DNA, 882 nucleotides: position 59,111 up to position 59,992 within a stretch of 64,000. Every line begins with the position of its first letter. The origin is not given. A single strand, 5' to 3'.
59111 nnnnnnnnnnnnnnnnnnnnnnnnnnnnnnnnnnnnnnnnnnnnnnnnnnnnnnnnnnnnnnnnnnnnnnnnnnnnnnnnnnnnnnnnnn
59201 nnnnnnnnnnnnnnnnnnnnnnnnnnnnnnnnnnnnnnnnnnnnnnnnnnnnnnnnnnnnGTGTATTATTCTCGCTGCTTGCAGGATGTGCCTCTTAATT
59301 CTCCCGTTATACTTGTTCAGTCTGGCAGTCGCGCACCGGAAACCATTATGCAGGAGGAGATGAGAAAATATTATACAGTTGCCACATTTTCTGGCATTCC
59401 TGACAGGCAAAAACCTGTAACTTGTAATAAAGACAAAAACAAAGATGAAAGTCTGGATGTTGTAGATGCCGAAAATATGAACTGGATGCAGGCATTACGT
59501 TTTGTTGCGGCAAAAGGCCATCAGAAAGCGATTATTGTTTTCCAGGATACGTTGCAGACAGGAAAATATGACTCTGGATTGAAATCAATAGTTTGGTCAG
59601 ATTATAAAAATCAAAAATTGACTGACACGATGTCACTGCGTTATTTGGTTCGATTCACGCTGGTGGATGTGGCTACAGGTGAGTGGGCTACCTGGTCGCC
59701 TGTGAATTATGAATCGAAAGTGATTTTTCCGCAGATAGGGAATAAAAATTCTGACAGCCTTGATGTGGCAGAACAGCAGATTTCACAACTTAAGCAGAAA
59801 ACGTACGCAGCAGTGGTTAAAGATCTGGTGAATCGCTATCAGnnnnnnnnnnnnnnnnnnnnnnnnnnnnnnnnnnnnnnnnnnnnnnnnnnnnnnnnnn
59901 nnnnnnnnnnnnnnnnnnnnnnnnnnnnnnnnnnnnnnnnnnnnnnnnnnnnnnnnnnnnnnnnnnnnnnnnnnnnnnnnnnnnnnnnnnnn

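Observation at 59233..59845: Lipoprotein signal peptide out of frame with the yafT-like body ORF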

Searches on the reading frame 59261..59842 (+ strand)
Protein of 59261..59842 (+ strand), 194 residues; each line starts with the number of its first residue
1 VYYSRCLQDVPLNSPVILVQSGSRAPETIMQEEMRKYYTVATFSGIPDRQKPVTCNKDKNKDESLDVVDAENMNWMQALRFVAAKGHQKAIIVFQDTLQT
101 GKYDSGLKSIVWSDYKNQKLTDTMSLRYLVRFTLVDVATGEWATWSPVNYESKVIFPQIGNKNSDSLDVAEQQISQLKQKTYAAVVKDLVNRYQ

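Call 13: search_protein_families(library=pfam, proteins=[window:59348-59842:+], max_evalue=1)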
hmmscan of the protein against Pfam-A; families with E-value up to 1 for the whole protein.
window:59348-59842:+ (165 aa): 1 family
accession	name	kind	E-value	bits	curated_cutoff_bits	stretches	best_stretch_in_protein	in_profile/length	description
PF08956.15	DUF1869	-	0.095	13.1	21.3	1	132-162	12-43/59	Domain of unknown function (DUF1869)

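Call 14: search_protein_families(library=ncbifam, proteins=[window:59348-59842:+], max_evalue=1)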
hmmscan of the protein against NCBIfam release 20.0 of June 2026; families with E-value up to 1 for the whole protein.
window:59348-59842:+ (165 aa): 0 families

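Call 15: list_cluster_members(proteins=[window:59261-59842:+, window:59348-59842:+, window:59360-59842:+, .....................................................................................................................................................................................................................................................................])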
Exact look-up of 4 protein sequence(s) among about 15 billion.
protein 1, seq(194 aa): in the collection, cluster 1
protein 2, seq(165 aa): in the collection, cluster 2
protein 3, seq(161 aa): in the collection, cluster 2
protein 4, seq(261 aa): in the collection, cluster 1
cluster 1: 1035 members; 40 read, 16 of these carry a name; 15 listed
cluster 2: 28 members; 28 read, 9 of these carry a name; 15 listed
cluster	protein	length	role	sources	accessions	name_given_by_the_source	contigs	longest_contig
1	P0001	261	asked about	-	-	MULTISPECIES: hypothetical protein [Enterobacteriaceae] | hypothetical protein | Lipoprotein n=10 Tax=Escherichia coli TaxID=562 RepID=A0A0F3U4S5_ECOLX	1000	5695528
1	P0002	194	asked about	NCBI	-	-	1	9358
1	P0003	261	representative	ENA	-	-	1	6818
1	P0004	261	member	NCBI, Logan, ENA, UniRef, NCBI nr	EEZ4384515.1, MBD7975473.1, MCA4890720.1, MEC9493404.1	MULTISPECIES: hypothetical protein [Escherichia] | Aminopeptidase n=1 Tax=Escherichia whittamii TaxID=2762229 RepID=A0ABR8TI71_9ESCH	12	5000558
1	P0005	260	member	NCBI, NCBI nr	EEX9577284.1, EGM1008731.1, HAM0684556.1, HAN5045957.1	TPA: hypothetical protein IF337_003593, partial [Escherichia coli] | hypothetical protein [Escherichia coli]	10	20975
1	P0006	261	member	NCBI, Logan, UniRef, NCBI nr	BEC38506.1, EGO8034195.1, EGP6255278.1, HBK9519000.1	hypothetical protein VEE76_35870 [Escherichia coli] | hypothetical protein n=1 Tax=Escherichia coli TaxID=562 RepID=UPI000579405C | hypothetical protein [Escherichia coli]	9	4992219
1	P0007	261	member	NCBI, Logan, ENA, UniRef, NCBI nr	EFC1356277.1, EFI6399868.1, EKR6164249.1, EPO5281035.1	hypothetical protein P8R29_003841 [Escherichia coli] | hypothetical protein n=1 Tax=Escherichia coli TaxID=562 RepID=UPI0018197240 | hypothetical protein [Escherichia coli]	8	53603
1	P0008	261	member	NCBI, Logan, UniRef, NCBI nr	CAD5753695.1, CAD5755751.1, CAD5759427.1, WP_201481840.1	putative lipoprotein [Escherichia coli] | hypothetical protein n=1 Tax=Escherichia coli TaxID=562 RepID=UPI001917FF44 | hypothetical protein [Escherichia coli]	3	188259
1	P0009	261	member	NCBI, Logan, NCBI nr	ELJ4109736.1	hypothetical protein QQW55_003623 [Escherichia coli] | hypothetical protein [Escherichia coli]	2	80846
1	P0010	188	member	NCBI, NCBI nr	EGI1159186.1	hypothetical protein H6267_005187, partial [Escherichia coli] | hypothetical protein [Escherichia coli]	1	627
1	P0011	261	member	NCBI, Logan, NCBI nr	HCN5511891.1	TPA: hypothetical protein N6Y28_003741 [Escherichia coli] | hypothetical protein [Escherichia coli]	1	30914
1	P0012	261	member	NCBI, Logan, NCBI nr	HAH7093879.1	TPA: hypothetical protein HIC06_003684 [Escherichia coli] | hypothetical protein [Escherichia coli]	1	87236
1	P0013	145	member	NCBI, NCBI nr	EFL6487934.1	hypothetical protein AAS78_004739, partial [Escherichia coli] | hypothetical protein [Escherichia coli]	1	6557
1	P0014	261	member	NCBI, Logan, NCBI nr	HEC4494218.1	TPA: hypothetical protein R2W64_004135 [Escherichia coli] | hypothetical protein [Escherichia coli]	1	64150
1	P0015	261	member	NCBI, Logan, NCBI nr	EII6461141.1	hypothetical protein LG902_004722 [Escherichia coli] | hypothetical protein [Escherichia coli]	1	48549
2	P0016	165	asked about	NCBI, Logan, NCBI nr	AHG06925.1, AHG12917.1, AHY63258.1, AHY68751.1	lipoprotein [Escherichia coli O145:H28] | putative aminopeptidase [Escherichia coli O145:H28 str. RM13514]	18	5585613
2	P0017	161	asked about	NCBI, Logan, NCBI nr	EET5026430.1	hypothetical protein FHD19_004742, partial [Escherichia coli] | hypothetical protein [Escherichia coli]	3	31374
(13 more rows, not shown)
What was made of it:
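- Gene callers annotate 165-aa and 161-aa products in public records (call 15).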

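Call 16: find_encoding_contigs(protein=P0002, flank=5000, max_places=6)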
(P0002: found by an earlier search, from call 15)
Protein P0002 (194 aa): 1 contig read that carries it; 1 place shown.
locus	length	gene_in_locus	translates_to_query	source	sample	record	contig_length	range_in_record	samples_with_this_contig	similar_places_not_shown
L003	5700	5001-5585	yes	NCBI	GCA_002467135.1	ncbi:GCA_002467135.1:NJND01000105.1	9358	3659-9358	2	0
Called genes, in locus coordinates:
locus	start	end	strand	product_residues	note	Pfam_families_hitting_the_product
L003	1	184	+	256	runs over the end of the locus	PF01209:Ubie_methyltran, PF05148:Methyltransf_8 (weak), PF03141:Methyltransf_29, PF13489:Methyltransf_23, PF13649:Methyltransf_25, PF13847:Methyltransf_31, PF08241:Methyltransf_11, PF08242:Methyltransf_12, +2 more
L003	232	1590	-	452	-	PF01464:SLT, PF23577:LysM_RLK (faint), PF01476:LysM, PF22310:NMB0315_dom_I (faint), PF23473:LysM3_LYK4_5 (faint), PF01476:LysM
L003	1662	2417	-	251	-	PF00753:Lactamase_B, PF16123:HAGH_C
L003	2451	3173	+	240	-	PF08241:Methyltransf_11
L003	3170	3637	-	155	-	PF00075:RNase_H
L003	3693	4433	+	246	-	PF00929:RNase_T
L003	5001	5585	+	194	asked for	PF25851:YafT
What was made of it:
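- On YafT lipoprotein family (PF25851): The identical 194-aa ORF carries a precomputed PF25851 hit (call 16).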

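Call 17: find_encoding_contigs(protein=P0016, flank=1500, max_places=10)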
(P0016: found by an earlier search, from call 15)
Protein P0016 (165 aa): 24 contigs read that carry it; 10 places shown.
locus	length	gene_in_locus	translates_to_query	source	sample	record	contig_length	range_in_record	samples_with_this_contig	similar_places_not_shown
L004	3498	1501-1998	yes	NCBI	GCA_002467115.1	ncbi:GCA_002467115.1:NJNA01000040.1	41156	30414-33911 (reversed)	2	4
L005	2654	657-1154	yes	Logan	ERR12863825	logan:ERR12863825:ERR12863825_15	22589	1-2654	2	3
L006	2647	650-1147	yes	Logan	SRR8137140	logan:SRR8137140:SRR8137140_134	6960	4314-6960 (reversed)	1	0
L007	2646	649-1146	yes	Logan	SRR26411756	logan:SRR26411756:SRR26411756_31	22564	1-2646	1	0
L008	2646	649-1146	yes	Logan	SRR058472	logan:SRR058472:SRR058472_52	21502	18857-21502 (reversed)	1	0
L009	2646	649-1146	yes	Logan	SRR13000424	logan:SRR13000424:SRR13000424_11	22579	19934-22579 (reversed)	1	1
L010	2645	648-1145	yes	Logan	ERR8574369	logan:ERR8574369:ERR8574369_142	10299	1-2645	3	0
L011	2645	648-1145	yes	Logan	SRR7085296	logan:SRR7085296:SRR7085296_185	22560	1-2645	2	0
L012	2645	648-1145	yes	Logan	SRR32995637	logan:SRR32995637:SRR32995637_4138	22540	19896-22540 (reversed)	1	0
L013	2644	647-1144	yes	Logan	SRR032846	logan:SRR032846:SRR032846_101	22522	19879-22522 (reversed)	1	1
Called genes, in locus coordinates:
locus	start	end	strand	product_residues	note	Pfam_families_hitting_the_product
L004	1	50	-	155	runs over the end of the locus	PF00075:RNase_H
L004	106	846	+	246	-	PF00929:RNase_T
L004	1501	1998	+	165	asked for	PF25851:YafT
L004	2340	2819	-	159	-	PF05638:T6SS_HCP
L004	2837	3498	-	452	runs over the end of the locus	PF06812:ImpA_N, PF12486:VasL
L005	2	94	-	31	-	?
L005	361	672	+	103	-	PF25851:YafT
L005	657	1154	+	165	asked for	PF25851:YafT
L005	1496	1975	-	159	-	PF05638:T6SS_HCP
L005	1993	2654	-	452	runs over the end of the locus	PF06812:ImpA_N, PF12486:VasL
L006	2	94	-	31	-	?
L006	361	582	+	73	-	-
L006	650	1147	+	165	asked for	PF25851:YafT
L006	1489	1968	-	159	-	PF05638:T6SS_HCP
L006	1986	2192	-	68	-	-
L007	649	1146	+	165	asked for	PF25851:YafT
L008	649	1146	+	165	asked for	PF25851:YafT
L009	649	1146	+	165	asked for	PF25851:YafT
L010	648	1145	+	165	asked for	PF25851:YafT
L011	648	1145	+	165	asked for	PF25851:YafT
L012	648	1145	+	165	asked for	PF25851:YafT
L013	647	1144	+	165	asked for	PF25851:YafT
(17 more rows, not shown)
